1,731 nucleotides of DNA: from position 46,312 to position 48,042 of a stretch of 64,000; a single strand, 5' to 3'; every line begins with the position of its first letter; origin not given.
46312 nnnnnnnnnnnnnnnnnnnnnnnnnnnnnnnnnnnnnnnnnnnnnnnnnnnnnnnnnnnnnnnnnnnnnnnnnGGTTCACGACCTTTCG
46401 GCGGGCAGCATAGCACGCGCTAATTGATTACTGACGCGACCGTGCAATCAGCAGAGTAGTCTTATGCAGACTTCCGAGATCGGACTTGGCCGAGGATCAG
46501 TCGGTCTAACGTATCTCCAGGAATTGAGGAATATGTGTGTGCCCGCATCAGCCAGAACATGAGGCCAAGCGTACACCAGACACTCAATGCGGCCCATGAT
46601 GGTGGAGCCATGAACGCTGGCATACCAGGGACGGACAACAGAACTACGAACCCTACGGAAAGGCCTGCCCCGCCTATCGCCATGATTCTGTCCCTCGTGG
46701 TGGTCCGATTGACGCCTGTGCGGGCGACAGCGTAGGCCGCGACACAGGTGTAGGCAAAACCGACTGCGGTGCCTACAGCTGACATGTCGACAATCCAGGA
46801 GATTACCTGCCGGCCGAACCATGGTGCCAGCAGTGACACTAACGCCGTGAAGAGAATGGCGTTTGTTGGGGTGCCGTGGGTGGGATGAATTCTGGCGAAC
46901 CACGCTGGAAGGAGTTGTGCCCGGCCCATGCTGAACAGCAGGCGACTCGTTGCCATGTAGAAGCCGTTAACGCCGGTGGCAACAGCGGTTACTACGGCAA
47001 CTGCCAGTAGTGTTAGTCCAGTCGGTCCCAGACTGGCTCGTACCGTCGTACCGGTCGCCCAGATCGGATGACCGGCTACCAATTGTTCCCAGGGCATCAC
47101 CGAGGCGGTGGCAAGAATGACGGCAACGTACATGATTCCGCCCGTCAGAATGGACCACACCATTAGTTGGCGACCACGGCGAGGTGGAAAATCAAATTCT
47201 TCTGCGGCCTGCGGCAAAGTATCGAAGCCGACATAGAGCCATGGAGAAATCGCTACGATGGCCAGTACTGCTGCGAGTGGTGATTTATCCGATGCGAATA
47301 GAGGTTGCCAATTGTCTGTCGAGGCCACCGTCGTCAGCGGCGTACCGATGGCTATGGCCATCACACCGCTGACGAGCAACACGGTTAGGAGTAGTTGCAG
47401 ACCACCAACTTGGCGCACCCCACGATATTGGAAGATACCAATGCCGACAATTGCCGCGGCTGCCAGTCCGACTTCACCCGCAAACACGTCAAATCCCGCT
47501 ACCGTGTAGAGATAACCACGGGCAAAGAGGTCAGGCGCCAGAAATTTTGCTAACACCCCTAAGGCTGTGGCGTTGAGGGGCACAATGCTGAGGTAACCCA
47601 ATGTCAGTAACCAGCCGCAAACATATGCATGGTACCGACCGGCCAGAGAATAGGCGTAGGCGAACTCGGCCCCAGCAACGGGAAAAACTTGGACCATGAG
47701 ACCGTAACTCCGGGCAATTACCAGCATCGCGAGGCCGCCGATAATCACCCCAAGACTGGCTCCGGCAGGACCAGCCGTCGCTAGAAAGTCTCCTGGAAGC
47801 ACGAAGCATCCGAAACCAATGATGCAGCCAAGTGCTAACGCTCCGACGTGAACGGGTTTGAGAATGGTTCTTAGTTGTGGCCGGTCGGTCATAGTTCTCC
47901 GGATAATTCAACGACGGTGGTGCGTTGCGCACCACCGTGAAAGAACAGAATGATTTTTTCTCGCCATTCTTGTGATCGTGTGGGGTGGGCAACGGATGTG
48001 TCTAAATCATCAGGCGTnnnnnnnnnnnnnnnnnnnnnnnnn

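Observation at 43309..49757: xsc / APC permease / omega-aminotransferase cluster: candidate aminosulfonate (taurine-like) pathway with a non-canonical importer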

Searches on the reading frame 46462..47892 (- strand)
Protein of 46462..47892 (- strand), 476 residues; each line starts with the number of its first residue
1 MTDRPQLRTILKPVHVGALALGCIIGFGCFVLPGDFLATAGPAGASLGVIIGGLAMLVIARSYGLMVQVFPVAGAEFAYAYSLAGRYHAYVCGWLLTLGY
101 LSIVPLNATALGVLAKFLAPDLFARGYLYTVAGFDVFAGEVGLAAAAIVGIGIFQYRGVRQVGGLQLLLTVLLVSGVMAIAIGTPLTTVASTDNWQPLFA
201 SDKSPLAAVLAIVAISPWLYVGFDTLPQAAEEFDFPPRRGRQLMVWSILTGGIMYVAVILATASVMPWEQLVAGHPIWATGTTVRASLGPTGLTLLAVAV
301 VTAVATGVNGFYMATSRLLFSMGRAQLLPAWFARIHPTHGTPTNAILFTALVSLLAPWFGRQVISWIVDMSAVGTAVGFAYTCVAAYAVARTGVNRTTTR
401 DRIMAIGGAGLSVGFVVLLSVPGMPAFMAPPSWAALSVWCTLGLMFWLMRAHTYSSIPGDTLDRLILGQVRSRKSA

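Call 3: search_protein_families(library=pfam, proteins=[window:46462-47892:-])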
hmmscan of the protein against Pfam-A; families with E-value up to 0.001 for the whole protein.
window:46462-47892:- (476 aa): 2 families
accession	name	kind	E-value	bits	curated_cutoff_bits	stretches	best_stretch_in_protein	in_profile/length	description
PF13520.12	AA_permease_2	-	1.5e-36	126.7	27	1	16-433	6-417/427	Amino acid permease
PF00324.27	AA_permease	-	5.2e-27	95.1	24.6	1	15-389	1-381/470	Amino acid permease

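Call 4: search_protein_families(library=ncbifam, proteins=[window:46462-47892:-])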
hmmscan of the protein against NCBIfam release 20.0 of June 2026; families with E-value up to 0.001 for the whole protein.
window:46462-47892:- (476 aa): 19 families
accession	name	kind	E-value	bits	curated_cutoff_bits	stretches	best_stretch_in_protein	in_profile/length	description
TIGR00909.1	2A0306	subfamily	2.7e-37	128.7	556.8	1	17-393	11-377/429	amino acid transporter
NF053761.1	BrChAATpBcaP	equivalog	2.6e-34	119.1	690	1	5-455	18-456/460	branched-chain amino acid transporter BcaP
TIGR00906.1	2A0303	subfamily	2.4e-21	75.8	681.7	2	208-387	250-422/602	cationic amino acid transport permease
NF047867.1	AA_transp_ThrP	exception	2.8e-18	66.1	850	1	4-355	5-345/461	bifunctional threonine/serine APC transporter ThrP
TIGR00913.1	2A0310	subfamily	1.4e-17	63.6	578.7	1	11-385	4-386/480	amino acid permease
NF008016.0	PRK10746.1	equivalog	2.1e-17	63.4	799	1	3-355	4-345/461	amino acid permease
NF008466.1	PRK11357.1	equivalog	1.1e-15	57.5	800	1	15-351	14-340/446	fructoselysine/psicoselysine transporter FrlA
TIGR01773.1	GABAperm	equivalog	1.8e-15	56.7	678.1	1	8-356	11-348/452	GABA permease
NF007594.0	PRK10238.1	equivalog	2.6e-15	56.3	848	1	6-356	9-346/456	aromatic amino acid transporter AroP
TIGR00911.1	2A0308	subfamily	8.5e-15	54.2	701.8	1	18-360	55-389/505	L-type amino acid transporter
NF008484.0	PRK11387.1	equivalog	1.7e-11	43.7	716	1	2-387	7-387/471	S-methylmethionine permease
NF008094.0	PRK10836.1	subfamily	2.4e-10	39.8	735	1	2-394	8-401/489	amino acid permease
TIGR00905.1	2A0302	subfamily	4.3e-10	39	409.05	1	16-413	14-405/473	basic amino acid/polyamine antiporter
NF007876.0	PRK10580.1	equivalog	4.9e-10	38.9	736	1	4-359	4-348/457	proline-specific permease ProY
NF008272.0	PRK11049.1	equivalog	4.3e-09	35.9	732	1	5-354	17-356/470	D-serine/D-alanine/glycine transporter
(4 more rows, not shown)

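Call 10: find_homologous_proteins(query=window:46462-47892:-, max_evalue=1e-20)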
Query window:46462-47892:- (476 aa): 1678 proteins with E <= 1e-20 among 8000 candidates; the best 120 are listed.
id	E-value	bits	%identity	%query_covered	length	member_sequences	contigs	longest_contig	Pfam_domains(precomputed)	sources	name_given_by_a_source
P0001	3.1e-294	994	96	100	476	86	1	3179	PF13520.13,PF00324.28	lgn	-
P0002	2.2e-253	859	84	100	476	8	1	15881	PF13520.13,PF00324.28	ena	-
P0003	1.8e-248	843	81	100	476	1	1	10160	PF13520.13,PF00324.28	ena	-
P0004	8.7e-236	801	77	100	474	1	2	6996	PF13520.13,PF00324.28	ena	-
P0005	9.1e-232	788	75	99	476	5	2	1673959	PF13520.13,PF00324.28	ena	-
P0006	9.8e-232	788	76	99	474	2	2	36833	PF13520.13,PF00324.28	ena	-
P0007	1.2e-231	787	75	99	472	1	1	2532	PF13520.13,PF00324.28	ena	-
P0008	2.2e-224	763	73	100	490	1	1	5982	PF13520.13,PF00324.28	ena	-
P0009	3.2e-223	760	73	99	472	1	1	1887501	PF13520.13,PF00324.28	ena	-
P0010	1.3e-219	748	74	99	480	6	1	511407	PF13520.13,PF00324.28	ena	-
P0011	3.5e-218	743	73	99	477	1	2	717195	PF13520.13,PF00324.28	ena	-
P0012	2.2e-217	740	73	99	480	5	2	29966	PF13520.13,PF00324.28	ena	-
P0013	1.7e-213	728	71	100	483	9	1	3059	PF13520.13,PF00324.28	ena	-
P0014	8.2e-211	719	70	100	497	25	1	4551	PF13520.13,PF00324.28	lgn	-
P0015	6.8e-206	702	78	88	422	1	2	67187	PF13520.13,PF00324.28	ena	-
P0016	6.5e-205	699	71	99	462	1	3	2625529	PF13520.13,PF00324.28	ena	-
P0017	2.9e-203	694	70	100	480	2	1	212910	PF13520.13,PF00324.28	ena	-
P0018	3.9e-203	693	68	99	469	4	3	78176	PF13520.13,PF00324.28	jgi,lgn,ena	-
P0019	1.8e-201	688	70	98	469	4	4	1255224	PF13520.13,PF00324.28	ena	-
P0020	2.3e-201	688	69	98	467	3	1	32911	PF13520.13,PF00324.28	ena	-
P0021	1.1e-200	685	68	100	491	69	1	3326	PF13520.13,PF00324.28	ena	-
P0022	2.9e-200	684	70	98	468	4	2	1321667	PF13520.13,PF00324.28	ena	-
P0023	4.4e-200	683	71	96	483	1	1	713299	PF13520.13,PF00324.28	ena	-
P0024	6.2e-199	679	68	99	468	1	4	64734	PF13520.13,PF00324.28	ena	-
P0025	1.4e-198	678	70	98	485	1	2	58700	PF13520.13,PF00324.28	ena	-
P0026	1.7e-198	678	68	98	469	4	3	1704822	PF13520.13,PF00324.28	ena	-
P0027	4.1e-198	677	68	99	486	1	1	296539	PF13520.13,PF00324.28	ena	-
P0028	1.2e-197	675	67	98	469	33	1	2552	PF13520.13,PF00324.28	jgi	jgi:amino acid transporter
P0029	6.5e-197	673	66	100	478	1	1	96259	PF13520.13,PF00324.28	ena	-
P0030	7.1e-197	673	70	98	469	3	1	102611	PF13520.13,PF00324.28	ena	-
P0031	2.0e-196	671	75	88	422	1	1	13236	PF13520.13,PF00324.28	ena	-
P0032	5.5e-196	670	69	97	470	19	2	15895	PF13520.13,PF00324.28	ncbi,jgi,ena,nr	ncbi:MAG: APC family permease [Acidobacteria bacterium]|nr:MAG: APC family permease [Acidobacteriota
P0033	9.6e-195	666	67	98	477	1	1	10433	PF13520.13,PF00324.28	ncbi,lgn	-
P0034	2.0e-194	665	66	99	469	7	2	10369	PF13520.13,PF00324.28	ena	-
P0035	3.5e-194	664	65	100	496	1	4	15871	PF13520.13,PF00324.28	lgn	-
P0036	4.0e-193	660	67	96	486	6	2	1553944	PF13520.13,PF00324.28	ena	-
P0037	4.8e-193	660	66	100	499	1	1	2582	PF13520.13,PF00324.28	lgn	-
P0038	1.1e-192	659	67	99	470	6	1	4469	PF13520.13,PF00324.28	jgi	jgi:amino acid transporter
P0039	2.3e-192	658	65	99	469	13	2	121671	PF13520.13,PF00324.28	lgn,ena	-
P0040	5.6e-191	653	67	98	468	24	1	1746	PF13520.13,PF00324.28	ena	-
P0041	3.9e-190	650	67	99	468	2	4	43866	PF13520.13,PF00324.28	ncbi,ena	-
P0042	6.6e-190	650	66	98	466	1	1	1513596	PF13520.13,PF00324.28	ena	-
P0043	1.2e-187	642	64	98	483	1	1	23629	PF13520.13,PF00324.28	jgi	-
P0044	8.4e-187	640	67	96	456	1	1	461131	PF13520.13,PF00324.28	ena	-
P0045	2.5e-186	638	67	96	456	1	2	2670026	PF13520.13,PF00324.28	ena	-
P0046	2.7e-186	638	67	96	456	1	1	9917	PF13520.13,PF00324.28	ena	-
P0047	4.1e-185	634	64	98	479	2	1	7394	PF13520.13,PF00324.28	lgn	-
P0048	1.0e-184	633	62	99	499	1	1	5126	PF13520.13,PF00324.28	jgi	jgi:amino acid transporter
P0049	2.3e-183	628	62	99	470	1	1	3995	PF13520.13,PF00324.28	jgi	jgi:amino acid transporter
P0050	2.5e-183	628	63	99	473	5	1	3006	PF13520.13,PF00324.28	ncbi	-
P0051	8.7e-183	626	63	100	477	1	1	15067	PF13520.13,PF00324.28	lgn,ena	-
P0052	1.3e-182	626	63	99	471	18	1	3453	PF13520.13,PF00324.28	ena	-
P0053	1.7e-182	625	65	96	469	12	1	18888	PF13520.13,PF00324.28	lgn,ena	-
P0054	2.8e-182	625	64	99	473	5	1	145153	PF13520.13,PF00324.28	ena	-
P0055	2.9e-182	625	64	98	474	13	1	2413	PF13520.13,PF00324.28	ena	-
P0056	1.1e-181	623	63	97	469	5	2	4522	PF13520.13,PF00324.28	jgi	-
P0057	1.4e-181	622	62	100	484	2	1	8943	PF13520.13,PF00324.28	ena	-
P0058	1.6e-181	622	63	99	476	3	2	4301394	PF13520.13,PF00324.28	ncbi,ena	-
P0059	4.3e-181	621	64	99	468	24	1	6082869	PF13520.13,PF00324.28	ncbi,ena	-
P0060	6.6e-181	620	62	99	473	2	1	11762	PF13520.13,PF00324.28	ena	-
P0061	7.2e-181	620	65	95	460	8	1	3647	PF13520.13,PF00324.28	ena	-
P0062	2.4e-180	618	62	99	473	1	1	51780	PF13520.13,PF00324.28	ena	-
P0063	3.3e-180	618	63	99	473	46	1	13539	PF13520.13,PF00324.28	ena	-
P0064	3.6e-180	618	72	85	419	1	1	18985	PF13520.13,PF00324.28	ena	-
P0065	4.0e-180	617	62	99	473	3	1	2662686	PF13520.13,PF00324.28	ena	-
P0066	5.3e-180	617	63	99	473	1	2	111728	PF13520.13,PF00324.28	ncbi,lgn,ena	-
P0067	2.9e-179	615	63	98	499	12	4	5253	PF13520.13,PF00324.28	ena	-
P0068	5.9e-179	614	63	98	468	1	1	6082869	PF13520.13,PF00324.28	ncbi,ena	-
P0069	7.5e-179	613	60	99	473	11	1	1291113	PF13520.13,PF00324.28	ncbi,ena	-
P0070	1.2e-178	613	62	99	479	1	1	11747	PF13520.13,PF00324.28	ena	-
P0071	3.0e-178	611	63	99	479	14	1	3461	PF13520.13,PF00324.28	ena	-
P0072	1.5e-177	609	62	98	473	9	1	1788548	PF13520.13,PF00324.28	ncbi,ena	-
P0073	1.8e-177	609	62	99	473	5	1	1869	PF13520.13,PF00324.28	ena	-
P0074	2.1e-177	609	63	98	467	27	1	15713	PF13520.13,PF00324.28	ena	-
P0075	4.9e-177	607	63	99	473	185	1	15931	PF13520.13,PF00324.28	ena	-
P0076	7.4e-177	607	63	99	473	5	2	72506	PF13520.13,PF00324.28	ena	-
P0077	8.5e-177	607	62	99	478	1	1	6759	PF13520.13,PF00324.28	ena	-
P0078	1.1e-176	606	61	98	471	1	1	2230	PF13520.13,PF00324.28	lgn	-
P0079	1.2e-176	606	62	99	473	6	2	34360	PF13520.13,PF00324.28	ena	-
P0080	1.7e-176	606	62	99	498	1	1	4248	PF13520.13,PF00324.28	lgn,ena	-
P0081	2.1e-176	605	62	99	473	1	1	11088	PF13520.13,PF00324.28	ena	-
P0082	2.1e-176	605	61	99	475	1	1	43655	PF13520.13,PF00324.28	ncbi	-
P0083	5.1e-176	604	63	98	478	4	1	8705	PF13520.13,PF00324.28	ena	-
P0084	1.7e-175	602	62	99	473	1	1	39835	PF13520.13,PF00324.28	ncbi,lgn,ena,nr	ncbi:MAG: APC family permease [Acidobacteriota bacterium]|nr:APC family permease [Acidobacteriota ba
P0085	3.9e-175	601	59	99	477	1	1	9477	PF13520.13,PF00324.28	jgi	jgi:amino acid transporter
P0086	9.0e-175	600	63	98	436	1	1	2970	PF13520.13,PF00324.28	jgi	jgi:amino acid transporter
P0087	2.2e-174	599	63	98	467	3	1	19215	PF13520.13,PF00324.28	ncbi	-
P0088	9.2e-174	597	60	99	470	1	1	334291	PF13520.13,PF00324.28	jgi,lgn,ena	-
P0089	1.4e-173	596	63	96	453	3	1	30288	PF13520.13,PF00324.28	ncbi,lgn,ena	-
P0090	1.5e-173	596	60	98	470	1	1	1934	PF13520.13,PF00324.28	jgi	jgi:amino acid transporter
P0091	5.5e-173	594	62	99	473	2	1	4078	PF13520.13,PF00324.28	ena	-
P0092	2.6e-172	592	61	99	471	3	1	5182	PF13520.13,PF00324.28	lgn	-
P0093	6.8e-172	590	60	99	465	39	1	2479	PF13520.13,PF00324.28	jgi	jgi:amino acid transporter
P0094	1.4e-171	589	60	99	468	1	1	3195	PF13520.13,PF00324.28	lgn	-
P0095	1.5e-171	589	62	100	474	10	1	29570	PF13520.13,PF00324.28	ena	-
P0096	1.9e-171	589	56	99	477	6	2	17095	PF13520.13,PF00324.28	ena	-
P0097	1.9e-171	589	59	99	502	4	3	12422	PF13520.13,PF00324.28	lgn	-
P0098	1.9e-171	589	56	99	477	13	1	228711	PF13520.13,PF00324.28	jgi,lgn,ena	-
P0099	1.1e-170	586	60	96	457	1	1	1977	PF13520.13,PF00324.28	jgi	jgi:amino acid transporter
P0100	1.2e-170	586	61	98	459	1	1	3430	PF13520.13,PF00324.28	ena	-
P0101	1.5e-170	586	60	98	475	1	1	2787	PF13520.13,PF00324.28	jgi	-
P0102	2.6e-170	585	58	100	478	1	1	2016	PF13520.13,PF00324.28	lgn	-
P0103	1.6e-169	583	61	98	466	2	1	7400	PF13520.13,PF00324.28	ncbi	-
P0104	1.9e-169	582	59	99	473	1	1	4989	PF13520.13,PF00324.28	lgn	-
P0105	2.5e-169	582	62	98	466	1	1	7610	PF13520.13,PF00324.28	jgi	-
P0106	3.1e-169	582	58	100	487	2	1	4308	PF13520.13,PF00324.28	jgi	jgi:amino acid transporter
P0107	1.9e-168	579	59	98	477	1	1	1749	PF13520.13,PF00324.28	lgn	-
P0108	1.3e-167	576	55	99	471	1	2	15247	PF13520.13,PF00324.28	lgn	-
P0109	1.6e-167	576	63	95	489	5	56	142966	PF13520.13,PF00324.28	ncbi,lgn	-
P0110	4.4e-167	574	55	99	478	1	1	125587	PF13520.13,PF00324.28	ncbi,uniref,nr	ncbi:amino acid/polyamine/organocation transporter, APC superfamily [Desulfonispora thiosulfatigenes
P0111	5.1e-167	574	58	99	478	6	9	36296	PF13520.13,PF00324.28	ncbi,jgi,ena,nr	ncbi:MAG: APC family permease [Gammaproteobacteria bacterium]|nr:APC family permease [Gammaproteobac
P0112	1.2e-166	573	58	99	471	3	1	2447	PF13520.13,PF00324.28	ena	-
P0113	3.5e-166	572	61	95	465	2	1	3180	PF13520.13,PF00324.28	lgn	-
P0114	2.4e-165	569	57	100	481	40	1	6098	PF13520.13,PF00324.28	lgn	-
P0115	3.1e-165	568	60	98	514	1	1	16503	PF13520.13,PF00324.28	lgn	-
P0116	3.9e-165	568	57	99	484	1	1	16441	PF13520.13,PF00324.28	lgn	-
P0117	8.7e-165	567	55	99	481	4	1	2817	PF13520.13,PF00324.28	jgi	jgi:amino acid transporter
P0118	1.3e-164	566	55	99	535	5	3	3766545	PF13520.13,PF00324.28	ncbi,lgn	-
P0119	4.3e-164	565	56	99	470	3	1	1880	PF13520.13,PF00324.28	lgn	-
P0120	5.1e-164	564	58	100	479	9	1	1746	PF13520.13,PF00324.28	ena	-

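Call 11: find_encoding_contigs(protein=P0110, flank=8000, max_places=3)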
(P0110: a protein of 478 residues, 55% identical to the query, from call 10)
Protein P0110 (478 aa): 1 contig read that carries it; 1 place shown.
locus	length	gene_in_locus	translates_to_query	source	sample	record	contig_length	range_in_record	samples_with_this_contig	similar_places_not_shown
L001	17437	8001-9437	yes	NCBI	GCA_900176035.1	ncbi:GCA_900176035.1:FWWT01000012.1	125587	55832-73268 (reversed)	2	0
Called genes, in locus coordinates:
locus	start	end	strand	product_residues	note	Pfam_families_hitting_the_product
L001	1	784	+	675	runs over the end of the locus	PF03030:H_PPase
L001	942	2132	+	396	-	PF05651:Diacid_rec, PF17853:GGDEF_2, PF13556:HTH_30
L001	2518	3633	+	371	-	PF05222:AlaDh_PNT_N, PF01262:AlaDh_PNT_C, PF07992:Pyr_redox_2 (weak), PF00070:Pyr_redox (weak)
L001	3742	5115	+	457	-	PF00202:Aminotran_3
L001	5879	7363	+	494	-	PF00324:AA_permease, PF13520:AA_permease_2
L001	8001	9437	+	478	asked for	PF00324:AA_permease, PF13520:AA_permease_2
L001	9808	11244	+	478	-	PF00324:AA_permease, PF13520:AA_permease_2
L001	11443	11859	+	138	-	PF03061:4HBT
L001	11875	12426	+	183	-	PF01966:HD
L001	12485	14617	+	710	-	PF08206:OB_RNB, PF17876:CSD2 (weak), PF08206:OB_RNB, PF17876:CSD2, PF00773:RNB, PF00575:S1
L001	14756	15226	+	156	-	PF01668:SmpB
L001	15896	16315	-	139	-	PF00961:LAGLIDADG_1 (weak)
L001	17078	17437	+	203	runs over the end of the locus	PF00665:rve, PF13683:rve_3, PF13333:rve_2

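Call 12: find_encoding_contigs(protein=P0111, flank=8000, max_places=3)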
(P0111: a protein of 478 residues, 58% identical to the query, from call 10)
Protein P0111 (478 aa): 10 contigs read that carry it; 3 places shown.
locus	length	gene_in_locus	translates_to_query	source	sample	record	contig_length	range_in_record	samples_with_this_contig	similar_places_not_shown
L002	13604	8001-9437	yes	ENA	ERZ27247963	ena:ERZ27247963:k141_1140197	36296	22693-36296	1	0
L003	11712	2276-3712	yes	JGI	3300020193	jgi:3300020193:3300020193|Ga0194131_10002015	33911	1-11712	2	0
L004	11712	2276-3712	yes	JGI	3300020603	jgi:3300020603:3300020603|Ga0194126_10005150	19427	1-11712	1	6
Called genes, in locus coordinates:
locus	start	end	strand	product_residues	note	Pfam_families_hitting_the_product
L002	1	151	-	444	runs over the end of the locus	PF00202:Aminotran_3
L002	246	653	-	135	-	PF01850:PIN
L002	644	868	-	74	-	PF09957:VapB_antitoxin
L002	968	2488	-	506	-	PF00392:GntR, PF00155:Aminotran_1_2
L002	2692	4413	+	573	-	PF07969:Amidohydro_3, PF01979:Amidohydro_1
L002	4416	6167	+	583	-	PF07969:Amidohydro_3, PF01979:Amidohydro_1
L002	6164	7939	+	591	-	PF02776:TPP_enzyme_N, PF00205:TPP_enzyme_M, PF02775:TPP_enzyme_C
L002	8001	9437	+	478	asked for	PF00324:AA_permease, PF13520:AA_permease_2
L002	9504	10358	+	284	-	PF04986:Y2_Tnp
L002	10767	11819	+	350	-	PF01636:APH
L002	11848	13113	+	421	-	PF02771:Acyl-CoA_dh_N, PF02770:Acyl-CoA_dh_M, PF00441:Acyl-CoA_dh_1, PF08028:Acyl-CoA_dh_2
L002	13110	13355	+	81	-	PF00106:adh_short, PF13561:adh_short_C2 (weak)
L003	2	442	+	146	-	?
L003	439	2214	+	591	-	PF02776:TPP_enzyme_N, PF00205:TPP_enzyme_M, PF02775:TPP_enzyme_C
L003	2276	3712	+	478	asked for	PF00324:AA_permease, PF13520:AA_permease_2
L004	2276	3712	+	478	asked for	PF00324:AA_permease, PF13520:AA_permease_2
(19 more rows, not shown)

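Call 13: find_encoding_contigs(protein=P0059, flank=8000, max_places=3)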
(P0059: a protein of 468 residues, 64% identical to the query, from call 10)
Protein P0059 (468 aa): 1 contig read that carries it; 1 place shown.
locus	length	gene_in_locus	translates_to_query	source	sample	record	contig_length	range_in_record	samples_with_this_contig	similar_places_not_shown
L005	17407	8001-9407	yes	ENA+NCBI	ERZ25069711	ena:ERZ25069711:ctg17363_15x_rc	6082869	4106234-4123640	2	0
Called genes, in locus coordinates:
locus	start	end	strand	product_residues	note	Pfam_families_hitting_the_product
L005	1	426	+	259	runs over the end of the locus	-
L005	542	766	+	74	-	-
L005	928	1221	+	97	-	-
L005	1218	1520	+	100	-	-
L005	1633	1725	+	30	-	-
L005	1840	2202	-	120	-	-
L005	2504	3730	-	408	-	PF06782:UPF0236 (faint)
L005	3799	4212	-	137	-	PF20586:DUF6788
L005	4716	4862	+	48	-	-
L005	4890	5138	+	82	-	PF00089:Trypsin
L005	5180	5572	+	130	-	PF00089:Trypsin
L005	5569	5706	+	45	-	-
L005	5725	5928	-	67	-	PF09926:DUF2158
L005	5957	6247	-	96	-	PF01541:GIY-YIG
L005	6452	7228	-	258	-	PF03400:DDE_Tnp_IS1 (faint)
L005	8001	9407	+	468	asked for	PF00324:AA_permease, PF13520:AA_permease_2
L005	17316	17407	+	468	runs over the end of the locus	PF00324:AA_permease, PF13520:AA_permease_2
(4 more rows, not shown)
